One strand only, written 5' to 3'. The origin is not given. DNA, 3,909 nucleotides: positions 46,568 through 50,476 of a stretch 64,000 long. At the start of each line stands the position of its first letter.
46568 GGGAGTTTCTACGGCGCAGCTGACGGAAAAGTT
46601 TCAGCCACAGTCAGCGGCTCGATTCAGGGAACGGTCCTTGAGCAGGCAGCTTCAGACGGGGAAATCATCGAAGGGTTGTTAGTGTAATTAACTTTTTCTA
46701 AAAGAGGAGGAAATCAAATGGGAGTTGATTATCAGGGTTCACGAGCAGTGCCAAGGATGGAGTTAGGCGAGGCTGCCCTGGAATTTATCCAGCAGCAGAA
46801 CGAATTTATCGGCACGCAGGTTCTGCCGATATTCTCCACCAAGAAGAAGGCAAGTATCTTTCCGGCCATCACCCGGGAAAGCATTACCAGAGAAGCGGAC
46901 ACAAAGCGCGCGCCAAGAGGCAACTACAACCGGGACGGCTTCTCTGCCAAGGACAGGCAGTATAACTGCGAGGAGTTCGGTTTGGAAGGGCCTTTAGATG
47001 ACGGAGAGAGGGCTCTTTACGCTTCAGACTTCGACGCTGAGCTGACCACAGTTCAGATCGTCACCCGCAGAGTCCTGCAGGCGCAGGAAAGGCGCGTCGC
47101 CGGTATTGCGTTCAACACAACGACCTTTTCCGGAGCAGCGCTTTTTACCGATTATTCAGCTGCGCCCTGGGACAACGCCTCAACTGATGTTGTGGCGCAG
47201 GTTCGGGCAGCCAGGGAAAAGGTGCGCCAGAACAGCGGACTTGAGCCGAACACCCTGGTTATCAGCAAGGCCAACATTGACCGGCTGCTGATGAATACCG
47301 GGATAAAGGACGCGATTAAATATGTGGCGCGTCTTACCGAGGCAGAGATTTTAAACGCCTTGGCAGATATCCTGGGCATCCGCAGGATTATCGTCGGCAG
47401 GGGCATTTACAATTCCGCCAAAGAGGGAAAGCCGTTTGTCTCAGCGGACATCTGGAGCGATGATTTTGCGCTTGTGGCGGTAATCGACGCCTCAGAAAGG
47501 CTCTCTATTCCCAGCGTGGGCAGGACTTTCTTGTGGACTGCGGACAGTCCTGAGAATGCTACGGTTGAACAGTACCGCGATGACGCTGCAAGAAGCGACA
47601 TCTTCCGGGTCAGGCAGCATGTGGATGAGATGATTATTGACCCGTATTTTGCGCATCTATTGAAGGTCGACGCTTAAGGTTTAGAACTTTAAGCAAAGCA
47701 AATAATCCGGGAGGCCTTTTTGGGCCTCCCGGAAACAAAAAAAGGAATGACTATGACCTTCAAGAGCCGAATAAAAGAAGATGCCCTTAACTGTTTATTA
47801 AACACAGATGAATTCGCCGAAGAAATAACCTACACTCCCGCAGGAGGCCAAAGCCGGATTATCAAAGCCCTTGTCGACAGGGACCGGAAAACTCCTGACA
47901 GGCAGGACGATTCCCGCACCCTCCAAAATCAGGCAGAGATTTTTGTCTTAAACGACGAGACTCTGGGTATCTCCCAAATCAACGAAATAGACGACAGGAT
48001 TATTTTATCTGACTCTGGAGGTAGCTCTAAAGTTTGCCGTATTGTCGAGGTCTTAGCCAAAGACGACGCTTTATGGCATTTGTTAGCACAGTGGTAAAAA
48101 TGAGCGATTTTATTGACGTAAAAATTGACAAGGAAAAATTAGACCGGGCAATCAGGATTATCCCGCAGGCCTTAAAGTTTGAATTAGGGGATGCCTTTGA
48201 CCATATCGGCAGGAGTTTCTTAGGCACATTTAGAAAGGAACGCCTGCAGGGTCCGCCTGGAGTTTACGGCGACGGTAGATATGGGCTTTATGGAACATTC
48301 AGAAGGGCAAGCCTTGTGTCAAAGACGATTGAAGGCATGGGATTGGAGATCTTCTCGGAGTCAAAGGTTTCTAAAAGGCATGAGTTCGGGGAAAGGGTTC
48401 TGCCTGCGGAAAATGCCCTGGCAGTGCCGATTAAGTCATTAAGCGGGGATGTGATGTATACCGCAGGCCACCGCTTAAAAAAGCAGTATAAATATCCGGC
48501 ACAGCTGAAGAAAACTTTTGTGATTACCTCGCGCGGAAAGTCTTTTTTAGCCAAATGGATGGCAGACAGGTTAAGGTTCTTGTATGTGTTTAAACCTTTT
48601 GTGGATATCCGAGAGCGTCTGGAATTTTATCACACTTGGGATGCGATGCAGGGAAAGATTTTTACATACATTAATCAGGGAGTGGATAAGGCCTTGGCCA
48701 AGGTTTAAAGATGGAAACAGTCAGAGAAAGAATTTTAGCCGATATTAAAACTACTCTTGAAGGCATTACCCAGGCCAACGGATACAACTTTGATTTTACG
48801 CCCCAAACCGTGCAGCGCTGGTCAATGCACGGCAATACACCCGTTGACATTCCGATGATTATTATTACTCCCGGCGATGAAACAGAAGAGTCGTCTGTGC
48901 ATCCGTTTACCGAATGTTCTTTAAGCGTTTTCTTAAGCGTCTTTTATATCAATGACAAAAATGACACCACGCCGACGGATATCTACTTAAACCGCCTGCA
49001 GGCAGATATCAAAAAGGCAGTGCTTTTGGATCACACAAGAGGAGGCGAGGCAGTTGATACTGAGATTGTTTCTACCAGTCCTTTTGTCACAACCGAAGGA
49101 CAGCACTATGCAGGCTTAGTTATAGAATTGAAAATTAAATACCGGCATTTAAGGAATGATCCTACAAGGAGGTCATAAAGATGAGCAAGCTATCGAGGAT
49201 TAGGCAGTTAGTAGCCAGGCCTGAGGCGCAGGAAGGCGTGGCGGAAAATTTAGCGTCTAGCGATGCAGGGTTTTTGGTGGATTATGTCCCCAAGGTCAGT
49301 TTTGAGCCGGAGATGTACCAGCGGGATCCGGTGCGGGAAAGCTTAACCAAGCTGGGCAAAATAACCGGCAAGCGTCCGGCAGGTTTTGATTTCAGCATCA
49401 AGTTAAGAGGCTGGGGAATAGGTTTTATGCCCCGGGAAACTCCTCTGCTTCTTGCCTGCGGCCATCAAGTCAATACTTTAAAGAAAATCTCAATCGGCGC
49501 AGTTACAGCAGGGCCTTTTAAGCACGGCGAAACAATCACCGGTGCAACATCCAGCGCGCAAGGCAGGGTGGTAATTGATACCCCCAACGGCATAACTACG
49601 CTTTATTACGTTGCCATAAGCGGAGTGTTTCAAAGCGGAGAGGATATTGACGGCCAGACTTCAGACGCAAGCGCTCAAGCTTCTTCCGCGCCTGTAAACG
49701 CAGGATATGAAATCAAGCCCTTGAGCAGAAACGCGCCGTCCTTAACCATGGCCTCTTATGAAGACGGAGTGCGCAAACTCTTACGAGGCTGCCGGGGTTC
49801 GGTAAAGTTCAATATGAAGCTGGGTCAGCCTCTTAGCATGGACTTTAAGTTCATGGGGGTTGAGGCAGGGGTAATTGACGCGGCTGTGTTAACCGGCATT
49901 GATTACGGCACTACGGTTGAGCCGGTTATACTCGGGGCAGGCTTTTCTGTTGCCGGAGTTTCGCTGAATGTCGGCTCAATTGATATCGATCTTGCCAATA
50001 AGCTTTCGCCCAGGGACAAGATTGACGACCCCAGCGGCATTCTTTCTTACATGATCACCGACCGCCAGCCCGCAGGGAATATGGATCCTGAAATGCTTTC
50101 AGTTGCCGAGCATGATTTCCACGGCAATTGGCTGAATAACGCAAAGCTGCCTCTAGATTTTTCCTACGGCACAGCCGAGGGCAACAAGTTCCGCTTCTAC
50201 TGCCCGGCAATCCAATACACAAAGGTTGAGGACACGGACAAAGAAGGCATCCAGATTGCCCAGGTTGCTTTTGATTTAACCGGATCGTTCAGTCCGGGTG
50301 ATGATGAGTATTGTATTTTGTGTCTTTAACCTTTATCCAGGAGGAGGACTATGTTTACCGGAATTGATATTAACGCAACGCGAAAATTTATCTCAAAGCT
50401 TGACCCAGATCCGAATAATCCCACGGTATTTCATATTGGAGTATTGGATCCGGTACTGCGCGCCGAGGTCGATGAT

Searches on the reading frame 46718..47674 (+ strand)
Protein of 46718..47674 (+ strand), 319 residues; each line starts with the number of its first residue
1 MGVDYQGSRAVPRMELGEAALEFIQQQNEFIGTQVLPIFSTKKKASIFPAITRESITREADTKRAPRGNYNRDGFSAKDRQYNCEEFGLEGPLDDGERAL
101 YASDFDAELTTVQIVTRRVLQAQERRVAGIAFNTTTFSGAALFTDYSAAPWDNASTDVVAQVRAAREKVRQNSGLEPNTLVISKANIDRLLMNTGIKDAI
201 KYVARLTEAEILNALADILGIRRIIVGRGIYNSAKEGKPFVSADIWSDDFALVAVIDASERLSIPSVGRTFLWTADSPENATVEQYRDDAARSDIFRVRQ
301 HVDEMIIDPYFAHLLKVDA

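Call 35: search_protein_families(library=phrogs, proteins=[window:46718-47674:+], max_evalue=0.00001)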
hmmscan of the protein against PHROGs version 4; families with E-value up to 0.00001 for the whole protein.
window:46718-47674:+ (319 aa): 2 families
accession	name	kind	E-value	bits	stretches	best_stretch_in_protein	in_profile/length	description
phrog_1005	-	head and packaging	1e-52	180.4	1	6-316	6-311/315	major head protein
phrog_1650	-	head and packaging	7.6e-06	26.4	0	113-222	124-232/300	major head protein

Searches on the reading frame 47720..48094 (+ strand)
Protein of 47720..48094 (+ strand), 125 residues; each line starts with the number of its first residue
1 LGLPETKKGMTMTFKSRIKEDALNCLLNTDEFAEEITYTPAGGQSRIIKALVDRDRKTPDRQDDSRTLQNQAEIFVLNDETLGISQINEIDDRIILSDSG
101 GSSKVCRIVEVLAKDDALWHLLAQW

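Call 35: search_protein_families(library=phrogs, proteins=[window:47720-48094:+], max_evalue=0.00001)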
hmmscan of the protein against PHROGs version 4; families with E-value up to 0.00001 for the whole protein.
window:47720-48094:+ (125 aa): 0 families

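Call 82: search_protein_families(library=pfam, proteins=[window:47720-48094:+], max_evalue=0.001)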
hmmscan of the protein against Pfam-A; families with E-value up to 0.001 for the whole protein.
window:47720-48094:+ (125 aa): 1 family
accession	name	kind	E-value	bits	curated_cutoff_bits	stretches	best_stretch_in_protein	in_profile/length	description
PF05354.17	Phage_attach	-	0.00064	20.7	26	1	21-121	6-97/99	Phage Head-Tail Attachment protein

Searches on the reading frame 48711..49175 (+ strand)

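Call 35: search_protein_families(library=phrogs, proteins=[window:48711-49175:+], max_evalue=0.00001)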
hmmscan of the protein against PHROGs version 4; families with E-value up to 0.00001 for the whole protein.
window:48711-49175:+ (155 aa): 1 family
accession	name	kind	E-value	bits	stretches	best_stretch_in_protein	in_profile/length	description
phrog_4204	-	connector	2.3e-07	32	1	1-152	1-145/147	tail terminator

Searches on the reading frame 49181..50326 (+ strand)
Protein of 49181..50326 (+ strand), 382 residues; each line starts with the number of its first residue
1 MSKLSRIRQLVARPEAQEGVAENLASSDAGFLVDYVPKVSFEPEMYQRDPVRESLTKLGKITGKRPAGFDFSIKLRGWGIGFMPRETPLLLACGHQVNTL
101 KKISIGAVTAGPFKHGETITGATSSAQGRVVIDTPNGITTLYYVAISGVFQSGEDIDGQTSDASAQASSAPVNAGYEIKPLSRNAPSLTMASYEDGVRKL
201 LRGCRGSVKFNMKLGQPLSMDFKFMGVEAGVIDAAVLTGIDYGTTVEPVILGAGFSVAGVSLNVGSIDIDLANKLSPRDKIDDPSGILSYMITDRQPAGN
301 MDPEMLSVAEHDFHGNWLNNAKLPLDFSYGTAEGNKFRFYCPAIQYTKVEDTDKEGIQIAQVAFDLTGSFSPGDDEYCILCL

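Call 35: search_protein_families(library=phrogs, proteins=[window:49181-50326:+], max_evalue=0.00001)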
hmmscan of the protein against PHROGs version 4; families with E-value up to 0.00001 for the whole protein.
window:49181-50326:+ (382 aa): 1 family
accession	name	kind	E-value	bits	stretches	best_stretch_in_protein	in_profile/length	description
phrog_290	-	tail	8.5e-17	62.5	1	42-370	51-318/411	minor tail protein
